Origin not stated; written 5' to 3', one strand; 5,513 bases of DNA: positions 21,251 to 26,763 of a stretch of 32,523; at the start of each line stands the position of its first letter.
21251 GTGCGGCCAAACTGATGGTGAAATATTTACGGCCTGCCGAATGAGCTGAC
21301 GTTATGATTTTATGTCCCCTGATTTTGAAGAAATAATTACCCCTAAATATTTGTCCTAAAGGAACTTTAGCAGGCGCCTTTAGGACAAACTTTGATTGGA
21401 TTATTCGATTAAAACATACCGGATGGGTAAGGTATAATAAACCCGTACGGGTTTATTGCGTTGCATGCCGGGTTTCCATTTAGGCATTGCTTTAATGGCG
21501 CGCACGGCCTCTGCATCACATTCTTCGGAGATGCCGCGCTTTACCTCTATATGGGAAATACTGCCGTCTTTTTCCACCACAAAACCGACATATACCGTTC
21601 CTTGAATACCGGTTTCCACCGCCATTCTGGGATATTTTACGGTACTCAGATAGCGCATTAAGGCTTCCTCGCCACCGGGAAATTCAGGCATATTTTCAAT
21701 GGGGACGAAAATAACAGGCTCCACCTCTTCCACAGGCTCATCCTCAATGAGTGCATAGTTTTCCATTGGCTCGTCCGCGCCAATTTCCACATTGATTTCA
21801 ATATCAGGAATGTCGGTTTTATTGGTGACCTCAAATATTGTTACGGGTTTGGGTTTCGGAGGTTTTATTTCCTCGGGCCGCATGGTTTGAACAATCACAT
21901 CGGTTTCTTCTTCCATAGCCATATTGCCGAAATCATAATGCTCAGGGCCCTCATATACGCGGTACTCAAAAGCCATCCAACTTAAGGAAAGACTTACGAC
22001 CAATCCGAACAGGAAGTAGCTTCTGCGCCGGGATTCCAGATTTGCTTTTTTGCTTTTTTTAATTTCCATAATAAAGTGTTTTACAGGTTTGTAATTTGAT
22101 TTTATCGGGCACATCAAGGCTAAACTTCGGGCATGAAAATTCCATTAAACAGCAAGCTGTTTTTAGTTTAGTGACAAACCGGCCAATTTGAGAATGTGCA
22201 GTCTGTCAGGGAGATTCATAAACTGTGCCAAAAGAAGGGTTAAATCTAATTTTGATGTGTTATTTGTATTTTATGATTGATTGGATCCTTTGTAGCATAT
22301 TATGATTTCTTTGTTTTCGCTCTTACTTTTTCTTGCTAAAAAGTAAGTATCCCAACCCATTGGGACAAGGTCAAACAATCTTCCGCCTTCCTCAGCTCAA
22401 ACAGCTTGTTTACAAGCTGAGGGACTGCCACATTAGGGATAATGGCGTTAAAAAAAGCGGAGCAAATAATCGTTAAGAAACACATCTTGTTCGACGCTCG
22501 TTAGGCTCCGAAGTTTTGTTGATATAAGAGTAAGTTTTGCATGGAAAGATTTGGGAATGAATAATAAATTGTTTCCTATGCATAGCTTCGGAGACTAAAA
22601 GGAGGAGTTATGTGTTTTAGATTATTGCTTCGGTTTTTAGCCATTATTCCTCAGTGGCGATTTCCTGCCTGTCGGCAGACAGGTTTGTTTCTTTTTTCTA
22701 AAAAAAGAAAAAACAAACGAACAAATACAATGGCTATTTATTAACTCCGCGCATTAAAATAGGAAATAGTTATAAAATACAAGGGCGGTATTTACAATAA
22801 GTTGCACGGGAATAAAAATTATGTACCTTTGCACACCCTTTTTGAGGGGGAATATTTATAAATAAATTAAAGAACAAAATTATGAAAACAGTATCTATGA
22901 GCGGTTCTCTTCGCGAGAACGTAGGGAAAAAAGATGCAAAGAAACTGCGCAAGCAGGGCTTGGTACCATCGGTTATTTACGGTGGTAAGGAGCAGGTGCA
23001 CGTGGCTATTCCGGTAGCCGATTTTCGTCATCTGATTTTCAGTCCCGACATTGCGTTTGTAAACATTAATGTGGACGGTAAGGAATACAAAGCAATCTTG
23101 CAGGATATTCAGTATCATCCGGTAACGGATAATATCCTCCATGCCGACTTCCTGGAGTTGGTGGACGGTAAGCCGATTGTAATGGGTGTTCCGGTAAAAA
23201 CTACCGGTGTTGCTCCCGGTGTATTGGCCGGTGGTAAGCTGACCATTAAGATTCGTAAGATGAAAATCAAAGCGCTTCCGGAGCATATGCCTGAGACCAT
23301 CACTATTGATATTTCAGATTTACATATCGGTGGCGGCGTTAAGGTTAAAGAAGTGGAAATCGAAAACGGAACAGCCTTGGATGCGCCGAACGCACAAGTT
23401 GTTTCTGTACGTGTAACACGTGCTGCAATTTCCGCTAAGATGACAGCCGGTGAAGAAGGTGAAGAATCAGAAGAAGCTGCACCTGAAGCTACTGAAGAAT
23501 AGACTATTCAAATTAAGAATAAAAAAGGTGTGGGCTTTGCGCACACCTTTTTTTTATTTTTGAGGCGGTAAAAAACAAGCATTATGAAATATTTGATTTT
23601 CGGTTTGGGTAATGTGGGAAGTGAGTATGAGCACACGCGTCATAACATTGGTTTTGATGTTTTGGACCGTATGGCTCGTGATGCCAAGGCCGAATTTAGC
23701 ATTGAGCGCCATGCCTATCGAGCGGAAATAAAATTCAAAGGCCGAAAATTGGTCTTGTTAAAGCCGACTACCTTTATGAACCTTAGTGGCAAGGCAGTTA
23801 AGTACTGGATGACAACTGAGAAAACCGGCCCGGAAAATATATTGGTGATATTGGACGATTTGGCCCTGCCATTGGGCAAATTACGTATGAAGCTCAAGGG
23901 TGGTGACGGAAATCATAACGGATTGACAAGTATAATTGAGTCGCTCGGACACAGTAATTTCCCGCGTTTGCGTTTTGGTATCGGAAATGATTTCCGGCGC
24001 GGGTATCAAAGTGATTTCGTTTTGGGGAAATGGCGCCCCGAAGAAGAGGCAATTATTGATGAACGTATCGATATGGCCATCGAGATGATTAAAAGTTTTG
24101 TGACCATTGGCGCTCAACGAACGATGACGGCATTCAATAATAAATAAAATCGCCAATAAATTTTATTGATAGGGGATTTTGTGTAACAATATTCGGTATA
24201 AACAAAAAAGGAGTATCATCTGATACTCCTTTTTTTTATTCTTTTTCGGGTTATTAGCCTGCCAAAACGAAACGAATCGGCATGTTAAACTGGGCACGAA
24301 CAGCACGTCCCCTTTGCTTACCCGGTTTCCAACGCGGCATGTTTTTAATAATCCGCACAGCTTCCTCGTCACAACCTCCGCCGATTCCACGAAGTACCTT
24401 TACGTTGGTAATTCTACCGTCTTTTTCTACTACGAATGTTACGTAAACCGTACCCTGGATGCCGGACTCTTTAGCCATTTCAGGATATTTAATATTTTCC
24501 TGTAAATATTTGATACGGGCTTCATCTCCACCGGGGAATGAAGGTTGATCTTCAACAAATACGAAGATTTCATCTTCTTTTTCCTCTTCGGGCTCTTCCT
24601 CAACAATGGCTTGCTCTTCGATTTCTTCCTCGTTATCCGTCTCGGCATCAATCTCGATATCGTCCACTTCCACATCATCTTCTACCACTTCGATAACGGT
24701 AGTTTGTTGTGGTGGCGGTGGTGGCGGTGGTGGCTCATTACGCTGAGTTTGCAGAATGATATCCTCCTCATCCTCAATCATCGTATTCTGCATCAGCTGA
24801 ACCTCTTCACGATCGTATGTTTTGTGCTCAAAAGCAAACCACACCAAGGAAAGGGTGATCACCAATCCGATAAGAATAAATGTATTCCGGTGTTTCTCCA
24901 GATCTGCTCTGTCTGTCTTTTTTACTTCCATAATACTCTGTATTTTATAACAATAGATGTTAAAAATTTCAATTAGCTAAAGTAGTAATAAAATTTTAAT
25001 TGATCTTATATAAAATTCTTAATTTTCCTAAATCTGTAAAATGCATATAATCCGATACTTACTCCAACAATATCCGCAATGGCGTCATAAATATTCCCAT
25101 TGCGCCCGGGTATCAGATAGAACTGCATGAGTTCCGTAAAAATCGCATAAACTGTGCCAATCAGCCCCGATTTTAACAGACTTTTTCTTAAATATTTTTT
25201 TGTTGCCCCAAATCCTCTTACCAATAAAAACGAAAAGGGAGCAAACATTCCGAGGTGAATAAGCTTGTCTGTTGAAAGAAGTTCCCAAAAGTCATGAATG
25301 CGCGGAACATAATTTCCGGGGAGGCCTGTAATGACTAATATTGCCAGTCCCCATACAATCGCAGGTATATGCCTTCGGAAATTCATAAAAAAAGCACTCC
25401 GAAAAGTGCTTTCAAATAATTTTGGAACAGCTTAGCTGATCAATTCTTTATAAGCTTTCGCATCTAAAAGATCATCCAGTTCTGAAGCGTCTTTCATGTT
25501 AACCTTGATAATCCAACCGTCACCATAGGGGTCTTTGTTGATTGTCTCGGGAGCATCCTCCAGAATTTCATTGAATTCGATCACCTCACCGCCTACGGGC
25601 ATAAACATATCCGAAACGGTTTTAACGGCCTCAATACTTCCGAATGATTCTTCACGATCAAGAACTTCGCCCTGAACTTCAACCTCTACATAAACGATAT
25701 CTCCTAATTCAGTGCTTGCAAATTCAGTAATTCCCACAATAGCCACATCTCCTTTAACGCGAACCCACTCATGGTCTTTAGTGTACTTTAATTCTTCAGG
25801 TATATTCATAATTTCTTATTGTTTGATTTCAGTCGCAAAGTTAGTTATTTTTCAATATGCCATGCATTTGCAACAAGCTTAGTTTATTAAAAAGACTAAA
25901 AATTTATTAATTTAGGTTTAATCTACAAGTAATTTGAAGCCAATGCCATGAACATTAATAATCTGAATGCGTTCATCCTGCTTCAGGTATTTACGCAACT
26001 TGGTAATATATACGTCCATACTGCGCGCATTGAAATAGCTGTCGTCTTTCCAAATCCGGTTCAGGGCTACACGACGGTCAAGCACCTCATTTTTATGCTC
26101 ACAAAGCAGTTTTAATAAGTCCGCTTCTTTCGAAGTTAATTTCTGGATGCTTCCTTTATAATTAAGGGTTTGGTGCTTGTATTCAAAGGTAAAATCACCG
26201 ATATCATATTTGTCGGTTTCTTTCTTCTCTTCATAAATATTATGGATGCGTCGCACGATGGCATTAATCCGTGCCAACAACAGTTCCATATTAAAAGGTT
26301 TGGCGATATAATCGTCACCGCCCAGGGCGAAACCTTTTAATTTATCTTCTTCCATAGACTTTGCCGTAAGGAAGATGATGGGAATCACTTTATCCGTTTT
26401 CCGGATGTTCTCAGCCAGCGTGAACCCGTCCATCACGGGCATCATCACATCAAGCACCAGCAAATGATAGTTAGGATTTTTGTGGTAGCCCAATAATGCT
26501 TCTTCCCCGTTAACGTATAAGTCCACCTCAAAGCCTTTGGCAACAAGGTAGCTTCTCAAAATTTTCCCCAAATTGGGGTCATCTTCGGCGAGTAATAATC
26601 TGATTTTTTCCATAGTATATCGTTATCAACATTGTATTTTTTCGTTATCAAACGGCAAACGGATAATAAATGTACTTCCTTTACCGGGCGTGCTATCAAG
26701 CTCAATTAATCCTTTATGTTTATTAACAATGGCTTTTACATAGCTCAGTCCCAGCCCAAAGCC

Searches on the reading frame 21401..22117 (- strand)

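Call 54: search_protein_families(library=pfam, proteins=[window:21401-22117:-], max_evalue=0.0001)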
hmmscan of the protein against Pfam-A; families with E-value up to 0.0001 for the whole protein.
window:21401-22117:- (238 aa): 1 family
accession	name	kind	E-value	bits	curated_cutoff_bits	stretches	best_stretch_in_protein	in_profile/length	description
PF03544.19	TonB_C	-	1.1e-19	71.1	24.6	1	160-236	3-79/79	Gram-negative bacterial TonB protein C-terminal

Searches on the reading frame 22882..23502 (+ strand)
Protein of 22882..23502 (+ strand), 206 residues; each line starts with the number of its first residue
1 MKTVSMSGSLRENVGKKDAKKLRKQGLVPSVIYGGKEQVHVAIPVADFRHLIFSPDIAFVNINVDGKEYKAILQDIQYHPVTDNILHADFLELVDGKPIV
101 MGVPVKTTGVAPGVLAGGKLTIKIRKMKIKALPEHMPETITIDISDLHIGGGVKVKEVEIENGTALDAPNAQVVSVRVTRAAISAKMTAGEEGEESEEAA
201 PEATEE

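Call 54: search_protein_families(library=pfam, proteins=[window:22882-23502:+], max_evalue=0.0001)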
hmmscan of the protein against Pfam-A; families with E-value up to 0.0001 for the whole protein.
window:22882-23502:+ (206 aa): 2 families
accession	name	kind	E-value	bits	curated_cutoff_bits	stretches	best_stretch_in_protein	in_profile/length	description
PF01386.24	Ribosomal_L25p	-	3.5e-27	95.1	23.6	1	8-90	3-82/82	Ribosomal L25p family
PF14693.11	Ribosomal_TL5_C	-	6.1e-20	71.8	27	1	99-179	2-83/84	Ribosomal protein TL5, C-terminal domain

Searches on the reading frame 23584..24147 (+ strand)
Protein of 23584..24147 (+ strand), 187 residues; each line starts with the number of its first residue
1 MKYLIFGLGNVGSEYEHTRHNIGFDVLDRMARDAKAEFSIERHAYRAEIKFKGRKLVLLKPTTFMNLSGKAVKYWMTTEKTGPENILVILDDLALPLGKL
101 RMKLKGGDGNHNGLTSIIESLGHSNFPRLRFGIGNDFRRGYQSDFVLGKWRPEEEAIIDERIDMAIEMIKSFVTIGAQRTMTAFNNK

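Call 54: search_protein_families(library=pfam, proteins=[window:23584-24147:+], max_evalue=0.0001)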
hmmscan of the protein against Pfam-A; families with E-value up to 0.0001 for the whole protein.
window:23584-24147:+ (187 aa): 1 family
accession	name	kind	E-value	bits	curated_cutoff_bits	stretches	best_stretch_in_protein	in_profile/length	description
PF01195.25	Pept_tRNA_hydro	-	5.4e-62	209.3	27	1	4-185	1-183/183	Peptidyl-tRNA hydrolase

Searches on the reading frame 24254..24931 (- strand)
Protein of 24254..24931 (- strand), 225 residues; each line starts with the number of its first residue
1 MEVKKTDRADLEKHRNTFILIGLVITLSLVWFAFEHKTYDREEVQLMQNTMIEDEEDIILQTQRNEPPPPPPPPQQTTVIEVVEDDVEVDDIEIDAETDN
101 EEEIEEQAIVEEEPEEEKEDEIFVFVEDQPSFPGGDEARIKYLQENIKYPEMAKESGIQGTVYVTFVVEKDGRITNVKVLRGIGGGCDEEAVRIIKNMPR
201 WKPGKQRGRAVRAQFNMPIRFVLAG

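Call 54: search_protein_families(library=pfam, proteins=[window:24254-24931:-], max_evalue=0.0001)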
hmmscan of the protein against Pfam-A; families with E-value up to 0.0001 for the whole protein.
window:24254-24931:- (225 aa): 1 family
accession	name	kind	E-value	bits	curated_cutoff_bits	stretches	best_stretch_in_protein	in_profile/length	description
PF03544.19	TonB_C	-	1.2e-22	80.6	24.6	1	146-223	2-79/79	Gram-negative bacterial TonB protein C-terminal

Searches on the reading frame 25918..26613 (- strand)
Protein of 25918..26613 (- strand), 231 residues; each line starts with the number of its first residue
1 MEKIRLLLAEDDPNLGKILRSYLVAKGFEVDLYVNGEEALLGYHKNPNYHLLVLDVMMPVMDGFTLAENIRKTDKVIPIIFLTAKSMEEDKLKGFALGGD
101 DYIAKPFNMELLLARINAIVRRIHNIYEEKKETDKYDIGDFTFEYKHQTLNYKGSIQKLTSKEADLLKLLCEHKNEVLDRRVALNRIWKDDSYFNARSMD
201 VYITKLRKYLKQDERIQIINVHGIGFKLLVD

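Call 54: search_protein_families(library=pfam, proteins=[window:25918-26613:-], max_evalue=0.0001)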
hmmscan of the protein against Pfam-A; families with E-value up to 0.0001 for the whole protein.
window:25918-26613:- (231 aa): 2 families
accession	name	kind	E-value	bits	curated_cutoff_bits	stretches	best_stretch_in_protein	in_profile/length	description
PF00072.30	Response_reg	-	1.2e-25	90.3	30.2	1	7-117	2-111/111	Response regulator receiver domain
PF00486.34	Trans_reg_C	-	1.6e-17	63.8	26.2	1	158-228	5-77/77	Transcriptional regulatory protein, C terminal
